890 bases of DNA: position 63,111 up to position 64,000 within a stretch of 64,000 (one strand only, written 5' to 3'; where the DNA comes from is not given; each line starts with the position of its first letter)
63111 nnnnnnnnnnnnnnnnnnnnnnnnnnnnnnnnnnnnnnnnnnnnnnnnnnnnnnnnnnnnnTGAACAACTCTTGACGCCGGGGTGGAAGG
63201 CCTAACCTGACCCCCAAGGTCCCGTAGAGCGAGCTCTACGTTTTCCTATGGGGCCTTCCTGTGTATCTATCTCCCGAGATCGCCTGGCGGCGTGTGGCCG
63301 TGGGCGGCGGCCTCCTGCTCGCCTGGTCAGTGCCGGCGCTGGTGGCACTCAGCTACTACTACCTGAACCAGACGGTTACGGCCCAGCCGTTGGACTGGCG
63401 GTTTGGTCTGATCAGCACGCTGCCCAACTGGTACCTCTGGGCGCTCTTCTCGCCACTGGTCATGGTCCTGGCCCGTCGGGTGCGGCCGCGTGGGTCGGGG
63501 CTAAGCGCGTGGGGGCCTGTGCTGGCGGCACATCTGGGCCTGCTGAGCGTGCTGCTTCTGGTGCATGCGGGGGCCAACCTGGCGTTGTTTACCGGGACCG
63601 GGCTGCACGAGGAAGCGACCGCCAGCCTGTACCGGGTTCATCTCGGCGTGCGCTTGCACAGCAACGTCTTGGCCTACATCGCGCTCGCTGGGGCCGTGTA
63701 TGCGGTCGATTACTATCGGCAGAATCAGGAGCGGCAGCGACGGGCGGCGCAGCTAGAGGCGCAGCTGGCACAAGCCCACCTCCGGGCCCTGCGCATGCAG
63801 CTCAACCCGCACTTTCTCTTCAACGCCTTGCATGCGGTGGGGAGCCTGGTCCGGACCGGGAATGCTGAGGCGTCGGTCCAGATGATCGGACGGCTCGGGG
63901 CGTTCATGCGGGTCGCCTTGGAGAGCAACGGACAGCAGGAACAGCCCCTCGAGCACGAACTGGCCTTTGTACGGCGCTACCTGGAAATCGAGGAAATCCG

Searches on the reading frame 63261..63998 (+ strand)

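Call 21: search_protein_families(library=pfam, proteins=[window:63261-63998:+], max_evalue=0.001)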
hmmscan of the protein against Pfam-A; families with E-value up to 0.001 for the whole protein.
window:63261-63998:+ (246 aa): 1 family
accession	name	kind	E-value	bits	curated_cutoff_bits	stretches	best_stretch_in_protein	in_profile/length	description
PF06580.19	His_kinase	-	1.6e-20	73.5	25.2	1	172-246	1-75/81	Histidine kinase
